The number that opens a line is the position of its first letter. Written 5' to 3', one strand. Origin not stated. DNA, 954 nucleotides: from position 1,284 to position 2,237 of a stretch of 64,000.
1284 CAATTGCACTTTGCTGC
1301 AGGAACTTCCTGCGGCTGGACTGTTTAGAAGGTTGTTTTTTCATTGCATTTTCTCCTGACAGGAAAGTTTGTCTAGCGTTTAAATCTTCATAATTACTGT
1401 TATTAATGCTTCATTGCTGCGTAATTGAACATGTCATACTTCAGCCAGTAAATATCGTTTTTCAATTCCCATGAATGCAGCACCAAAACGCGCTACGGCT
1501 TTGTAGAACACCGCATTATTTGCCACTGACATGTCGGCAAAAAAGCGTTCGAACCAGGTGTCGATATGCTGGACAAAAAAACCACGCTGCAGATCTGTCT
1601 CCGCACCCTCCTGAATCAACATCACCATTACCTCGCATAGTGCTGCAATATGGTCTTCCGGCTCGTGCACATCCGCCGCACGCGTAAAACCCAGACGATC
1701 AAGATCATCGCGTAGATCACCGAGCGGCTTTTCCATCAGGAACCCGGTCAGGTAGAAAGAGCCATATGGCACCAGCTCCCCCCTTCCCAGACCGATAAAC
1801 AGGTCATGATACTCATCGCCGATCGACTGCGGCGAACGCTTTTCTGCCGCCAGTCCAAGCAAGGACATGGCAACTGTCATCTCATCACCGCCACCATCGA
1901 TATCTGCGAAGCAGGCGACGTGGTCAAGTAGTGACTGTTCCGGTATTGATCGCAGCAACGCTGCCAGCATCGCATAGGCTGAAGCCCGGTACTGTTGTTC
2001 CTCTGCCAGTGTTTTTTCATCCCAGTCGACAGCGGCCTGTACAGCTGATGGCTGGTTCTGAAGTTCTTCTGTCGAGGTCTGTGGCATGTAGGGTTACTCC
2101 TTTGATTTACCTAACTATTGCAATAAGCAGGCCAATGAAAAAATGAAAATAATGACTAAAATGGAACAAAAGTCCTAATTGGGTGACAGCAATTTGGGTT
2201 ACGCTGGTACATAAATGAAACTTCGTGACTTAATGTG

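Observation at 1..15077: Mo/W-cofactor island: Cys-type Tat-exported FDH-like enzyme with DUF3305/DUF3306/polyferredoxin/TorD module, moaA-fdhD, TunR-like regulator, sigma-54 activator and tupABC-mobAB-moeA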

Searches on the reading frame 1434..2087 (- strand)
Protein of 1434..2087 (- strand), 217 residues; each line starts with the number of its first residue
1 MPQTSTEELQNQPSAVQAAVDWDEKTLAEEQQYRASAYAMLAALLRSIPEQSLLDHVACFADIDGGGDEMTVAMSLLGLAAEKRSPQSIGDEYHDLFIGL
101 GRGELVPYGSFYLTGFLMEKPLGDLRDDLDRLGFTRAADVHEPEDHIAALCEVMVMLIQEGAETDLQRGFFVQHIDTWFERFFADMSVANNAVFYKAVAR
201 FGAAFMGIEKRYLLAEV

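Call 8: search_protein_families(library=pfam, proteins=[window:1434-2087:-])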
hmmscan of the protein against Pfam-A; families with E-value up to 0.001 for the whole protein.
window:1434-2087:- (217 aa): 1 family
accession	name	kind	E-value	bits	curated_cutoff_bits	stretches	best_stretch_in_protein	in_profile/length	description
PF02613.20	Nitrate_red_del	-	5.4e-28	98.2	22.2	1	76-184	14-136/136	Nitrate reductase delta subunit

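Call 9: search_protein_families(library=ncbifam, proteins=[window:1434-2087:-])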
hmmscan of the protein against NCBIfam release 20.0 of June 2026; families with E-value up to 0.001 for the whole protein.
window:1434-2087:- (217 aa): 2 families
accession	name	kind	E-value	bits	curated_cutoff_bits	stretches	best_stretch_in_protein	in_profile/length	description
NF003442.0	PRK04976.1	equivalog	1.5e-14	54.4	132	1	92-212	80-207/211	molecular chaperone TorD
NF008632.0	PRK11621.1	equivalog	6.3e-10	39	162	1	76-201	55-180/203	Tat proofreading chaperone DmsD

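Call 12: find_encoding_contigs(protein=window:1434-2087:-, flank=10000, max_places=6)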
Protein window:1434-2087:- (217 aa): 23 contigs read that carry it; 6 places shown.
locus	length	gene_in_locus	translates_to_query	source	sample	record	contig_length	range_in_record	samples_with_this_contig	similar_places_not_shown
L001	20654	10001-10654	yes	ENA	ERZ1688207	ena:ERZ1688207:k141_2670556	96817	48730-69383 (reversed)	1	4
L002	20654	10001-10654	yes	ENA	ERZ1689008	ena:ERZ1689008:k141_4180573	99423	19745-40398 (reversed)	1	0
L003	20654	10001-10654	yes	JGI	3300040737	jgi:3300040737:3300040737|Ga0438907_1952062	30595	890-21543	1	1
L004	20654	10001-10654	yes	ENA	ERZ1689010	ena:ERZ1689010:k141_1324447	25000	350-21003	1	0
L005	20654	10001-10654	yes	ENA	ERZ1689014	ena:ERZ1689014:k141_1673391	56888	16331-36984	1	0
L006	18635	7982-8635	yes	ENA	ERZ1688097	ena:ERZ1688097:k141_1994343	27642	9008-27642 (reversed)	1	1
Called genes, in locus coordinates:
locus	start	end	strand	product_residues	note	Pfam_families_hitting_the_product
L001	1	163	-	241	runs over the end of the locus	PF02463:SMC_N (faint), PF00005:ABC_tran, PF13304:AAA_21 (faint)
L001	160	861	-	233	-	PF00528:BPD_transp_1 (weak)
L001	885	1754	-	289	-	PF12849:PBP_like_2, PF13531:SBP_bac_11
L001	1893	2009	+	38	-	-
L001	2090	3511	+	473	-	PF00072:Response_reg, PF00158:Sigma54_activat, PF14532:Sigma54_activ_2, PF07728:AAA_5 (weak), PF25601:AAA_lid_14, PF02954:HTH_8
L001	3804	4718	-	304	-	PF12728:HTH_17, PF12727:PBP_like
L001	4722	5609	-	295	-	PF02634:FdhD-NarQ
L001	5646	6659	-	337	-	PF04055:Radical_SAM, PF13353:Fer4_12 (weak), PF06463:Mob_synth_C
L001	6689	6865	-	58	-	-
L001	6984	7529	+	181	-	PF11749:DUF3305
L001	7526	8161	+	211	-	PF11748:DUF3306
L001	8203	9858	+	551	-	PF12837:Fer4_6 (faint), PF14697:Fer4_21 (weak), PF25160:LdpA_Fe-S-bd (weak), PF00037:Fer4 (weak), PF12838:Fer4_7, PF13187:Fer4_9 (weak), PF13237:Fer4_10 (weak), PF14697:Fer4_21 (weak), +1 more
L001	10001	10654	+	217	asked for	PF02613:Nitrate_red_del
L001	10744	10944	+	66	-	-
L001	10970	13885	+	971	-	PF04879:Molybdop_Fe4S4, PF00384:Molybdopterin, PF01568:Molydop_binding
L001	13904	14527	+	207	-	PF13187:Fer4_9 (faint), PF13247:Fer4_11, PF12797:Fer4_2 (weak), PF00037:Fer4 (weak), PF12837:Fer4_6, PF13237:Fer4_10 (weak), PF12838:Fer4_7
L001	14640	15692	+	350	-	PF01292:Ni_hydr_CYTB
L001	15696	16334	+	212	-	-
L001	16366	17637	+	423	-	PF13187:Fer4_9 (faint), PF12838:Fer4_7 (weak), PF13183:Fer4_8, PF13534:Fer4_17 (weak), PF02754:CCG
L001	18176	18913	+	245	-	PF20772:TACO1_YebC_N, PF01709:Transcrip_reg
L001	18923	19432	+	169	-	PF02075:RuvC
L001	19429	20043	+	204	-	PF01330:RuvA_N, PF00633:HHH (faint), PF14520:HHH_5, PF07499:RuvA_C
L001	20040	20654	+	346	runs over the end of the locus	PF05496:RuvB_N, PF00004:AAA, PF07728:AAA_5 (weak), PF17864:AAA_lid_4, PF05491:WHD_RuvB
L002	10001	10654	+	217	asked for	PF02613:Nitrate_red_del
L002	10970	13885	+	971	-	PF04879:Molybdop_Fe4S4, PF00384:Molybdopterin, PF01568:Molydop_binding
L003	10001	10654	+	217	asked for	PF02613:Nitrate_red_del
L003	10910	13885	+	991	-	PF04879:Molybdop_Fe4S4, PF00384:Molybdopterin, PF01568:Molydop_binding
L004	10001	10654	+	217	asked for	PF02613:Nitrate_red_del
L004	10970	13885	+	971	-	PF04879:Molybdop_Fe4S4, PF00384:Molybdopterin, PF01568:Molydop_binding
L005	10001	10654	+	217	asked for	PF02613:Nitrate_red_del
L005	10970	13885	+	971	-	PF04879:Molybdop_Fe4S4, PF00384:Molybdopterin, PF01568:Molydop_binding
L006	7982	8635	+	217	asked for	PF02613:Nitrate_red_del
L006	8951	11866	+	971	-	PF04879:Molybdop_Fe4S4, PF00384:Molybdopterin, PF01568:Molydop_binding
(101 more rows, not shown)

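Call 15: search_solved_structures(query=L001:10970-13885:+, max_evalue=1e-20, show_alignments=1)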
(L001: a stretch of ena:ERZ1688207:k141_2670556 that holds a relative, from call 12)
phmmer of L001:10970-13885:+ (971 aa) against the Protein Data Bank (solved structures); distinct sequences matched with E-value up to 1e-20: 32.
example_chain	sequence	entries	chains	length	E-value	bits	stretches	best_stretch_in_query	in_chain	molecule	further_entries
9vap_A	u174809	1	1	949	0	1514.9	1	26-971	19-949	Formate dehydrogenase molybdopterin-binding subunit FdhA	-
9t1s_L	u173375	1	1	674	7.8e-102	345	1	72-432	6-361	formate dehydrogenase (coenzyme F420)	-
7qv7_S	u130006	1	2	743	1.2e-94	321.2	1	66-433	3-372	Hydrogen dependent carbon dioxide reductase subunit FdhF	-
8rqz_C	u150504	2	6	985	1.9e-82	280.8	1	70-433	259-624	Probable oxidoreductase YjgC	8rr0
9gzq_A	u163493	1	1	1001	2e-82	280.7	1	70-433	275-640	Probable oxidoreductase YjgC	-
7bkb_D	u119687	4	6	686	3.3e-79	270.1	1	72-419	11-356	Formate dehydrogenase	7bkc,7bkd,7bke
1kqf_A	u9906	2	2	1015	5.8e-79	269.3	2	28-310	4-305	FORMATE DEHYDROGENASE, NITRATE-INDUCIBLE, MAJOR SUBUNIT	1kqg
9qm0_A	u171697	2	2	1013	1.4e-77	264.7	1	27-309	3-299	Formate dehydrogenase, alpha subunit, selenocysteine-containing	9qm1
1h0h_A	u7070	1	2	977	1.8e-77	264.3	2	68-306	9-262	FORMATE DEHYDROGENASE SUBUNIT ALPHA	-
1aa6_A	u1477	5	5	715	2e-76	260.9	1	71-434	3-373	FORMATE DEHYDROGENASE H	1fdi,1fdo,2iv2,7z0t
8cm4_A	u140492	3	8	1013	3e-76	260.3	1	27-309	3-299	Formate dehydrogenase, alpha subunit, selenocysteine-containing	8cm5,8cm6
6sdr_A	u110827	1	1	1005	4.4e-76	259.8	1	27-309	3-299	Formate dehydrogenase, alpha subunit, selenocysteine-containing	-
6sdv_A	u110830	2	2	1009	4.5e-76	259.7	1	27-309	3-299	Formate dehydrogenase, alpha subunit, selenocysteine-containing,Formate dehydrogenase, alp | Formate dehydrogenase, alpha subunit, selenocysteine-containing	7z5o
30gj_A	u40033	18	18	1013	4.6e-76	259.7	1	27-309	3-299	Formate dehydrogenase, alpha subunit, selenocysteine-containing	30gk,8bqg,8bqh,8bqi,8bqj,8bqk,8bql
9rk1_A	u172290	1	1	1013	4.7e-76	259.7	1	27-309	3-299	Formate dehydrogenase, alpha subunit, selenocysteine-containing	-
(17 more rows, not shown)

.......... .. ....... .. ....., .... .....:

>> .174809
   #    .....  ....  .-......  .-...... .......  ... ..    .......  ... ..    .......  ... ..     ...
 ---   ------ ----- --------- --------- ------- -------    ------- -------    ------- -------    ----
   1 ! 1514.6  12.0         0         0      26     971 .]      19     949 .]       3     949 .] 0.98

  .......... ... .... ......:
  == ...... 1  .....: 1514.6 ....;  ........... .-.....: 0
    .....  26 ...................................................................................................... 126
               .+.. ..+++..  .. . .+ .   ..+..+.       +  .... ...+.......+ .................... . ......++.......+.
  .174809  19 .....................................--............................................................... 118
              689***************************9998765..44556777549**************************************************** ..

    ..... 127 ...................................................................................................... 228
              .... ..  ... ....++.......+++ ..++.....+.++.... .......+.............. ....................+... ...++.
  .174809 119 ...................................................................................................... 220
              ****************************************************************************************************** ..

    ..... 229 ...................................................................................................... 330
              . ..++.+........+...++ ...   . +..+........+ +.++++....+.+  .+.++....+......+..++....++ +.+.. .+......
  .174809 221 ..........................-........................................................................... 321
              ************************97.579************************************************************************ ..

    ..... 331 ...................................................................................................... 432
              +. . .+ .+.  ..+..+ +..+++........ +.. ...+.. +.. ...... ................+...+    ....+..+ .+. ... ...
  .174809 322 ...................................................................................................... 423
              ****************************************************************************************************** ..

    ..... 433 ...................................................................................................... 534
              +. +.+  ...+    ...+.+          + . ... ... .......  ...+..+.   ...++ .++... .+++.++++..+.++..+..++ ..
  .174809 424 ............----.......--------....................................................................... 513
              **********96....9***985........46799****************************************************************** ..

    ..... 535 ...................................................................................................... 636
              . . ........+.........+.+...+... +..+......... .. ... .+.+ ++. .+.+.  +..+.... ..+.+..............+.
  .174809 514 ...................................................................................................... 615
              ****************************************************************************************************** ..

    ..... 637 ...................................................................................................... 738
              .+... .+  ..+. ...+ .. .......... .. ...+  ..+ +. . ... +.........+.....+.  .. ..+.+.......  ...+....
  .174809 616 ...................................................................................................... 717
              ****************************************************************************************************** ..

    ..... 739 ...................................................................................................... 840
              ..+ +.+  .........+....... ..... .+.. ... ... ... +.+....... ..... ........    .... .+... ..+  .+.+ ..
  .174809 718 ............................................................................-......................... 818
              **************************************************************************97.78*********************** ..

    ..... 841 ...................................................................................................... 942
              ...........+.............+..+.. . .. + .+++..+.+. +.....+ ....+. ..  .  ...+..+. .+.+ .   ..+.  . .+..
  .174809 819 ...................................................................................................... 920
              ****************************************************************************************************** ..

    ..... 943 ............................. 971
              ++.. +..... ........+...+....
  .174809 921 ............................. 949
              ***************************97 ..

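Call 43: search_protein_families(library=pfam, proteins=[L001:13904-14527:+, L001:14640-15692:+, L001:15696-16334:+, L001:16366-17637:+, L001:10970-13885:+], max_evalue=0.01)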
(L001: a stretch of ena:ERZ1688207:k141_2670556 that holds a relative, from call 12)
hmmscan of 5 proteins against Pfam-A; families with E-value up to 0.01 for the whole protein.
L001:13904-14527:+ (207 aa): 13 families
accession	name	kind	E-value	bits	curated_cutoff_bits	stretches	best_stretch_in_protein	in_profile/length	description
PF12838.12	Fer4_7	-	4.8e-13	49.8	27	2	87-159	2-52/52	4Fe-4S dicluster domain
PF13247.11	Fer4_11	-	1e-12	48.5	26.2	1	52-123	7-75/100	4Fe-4S dicluster domain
PF13237.11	Fer4_10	-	3.2e-09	37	25.5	2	80-123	2-46/53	4Fe-4S dicluster domain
PF13187.11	Fer4_9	-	2.5e-08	34.2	27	2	87-155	2-47/52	4Fe-4S dicluster domain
PF12837.12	Fer4_6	-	1.1e-07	31.9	25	1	79-102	1-24/24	4Fe-4S binding domain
PF00037.32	Fer4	-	2.6e-07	30.6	21.1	1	82-102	3-23/24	4Fe-4S binding domain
PF12797.12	Fer4_2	-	1.4e-06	28.3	24.5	1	79-99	2-22/22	4Fe-4S binding domain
PF14697.11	Fer4_21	-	0.00047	20.7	35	2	54-99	7-53/59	4Fe-4S dicluster domain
PF13484.11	Fer4_16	-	0.00069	20.8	30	0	87-118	2-32/66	4Fe-4S double cluster binding domain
PF25160.1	LdpA_Fe-S-bd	-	0.0012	19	27.6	1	60-100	6-41/49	LdpA Fe-S cluster-binding domain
PF13183.11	Fer4_8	-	0.0021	19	27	0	10-70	2-67/68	4Fe-4S dicluster domain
PF12798.12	Fer4_3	-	0.0041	18.3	27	1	87-101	1-15/15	4Fe-4S binding domain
PF12800.12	Fer4_4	-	0.0061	17.3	24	0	85-100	2-17/17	4Fe-4S binding domain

L001:14640-15692:+ (350 aa): 1 family
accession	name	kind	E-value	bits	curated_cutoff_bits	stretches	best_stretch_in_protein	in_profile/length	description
PF01292.26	Ni_hydr_CYTB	-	2.4e-16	60.4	30.1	1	132-310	1-179/179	Prokaryotic cytochrome b561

L001:15696-16334:+ (212 aa): 1 family
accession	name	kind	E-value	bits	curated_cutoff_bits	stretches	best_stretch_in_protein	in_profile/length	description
PF02665.19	Nitrate_red_gam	-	0.00012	22.2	22.9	1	61-161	36-141/217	Nitrate reductase gamma subunit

L001:16366-17637:+ (423 aa): 9 families
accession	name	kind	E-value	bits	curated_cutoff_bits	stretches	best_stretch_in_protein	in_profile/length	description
PF02754.22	CCG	-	1.5e-13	51.1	20.6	1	305-392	2-84/85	Cysteine-rich domain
PF13183.11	Fer4_8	-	4.9e-11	43.4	27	1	25-111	3-68/68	4Fe-4S dicluster domain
PF13534.11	Fer4_17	-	9.5e-08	32.9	22.2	1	26-112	1-61/61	4Fe-4S dicluster domain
PF12838.12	Fer4_7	-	3.7e-07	30.9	27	1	26-111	1-52/52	4Fe-4S dicluster domain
PF00037.32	Fer4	-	5.8e-05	23.2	21.1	0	94-110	5-21/24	4Fe-4S binding domain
PF13237.11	Fer4_10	-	9.2e-05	22.7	25.5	0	94-113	6-22/53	4Fe-4S dicluster domain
PF13746.11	Fer4_18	-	0.00039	21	27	0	95-114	59-78/114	4Fe-4S dicluster domain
PF13484.11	Fer4_16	-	0.004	18.4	30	0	97-110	2-15/66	4Fe-4S double cluster binding domain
PF13187.11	Fer4_9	-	0.0042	17.5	27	0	27-110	2-50/52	4Fe-4S dicluster domain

L001:10970-13885:+ (971 aa): 3 families
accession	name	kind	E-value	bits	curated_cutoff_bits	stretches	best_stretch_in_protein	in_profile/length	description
PF00384.28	Molybdopterin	-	6e-46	157.5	24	1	126-588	1-352/353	Molybdopterin oxidoreductase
PF01568.27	Molydop_binding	-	4.1e-21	75.5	26.8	1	838-963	2-108/110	Molydopterin dinucleotide binding domain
PF04879.21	Molybdop_Fe4S4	-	1.5e-12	47.7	22.7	1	70-120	2-52/55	Molybdopterin oxidoreductase Fe4S4 domain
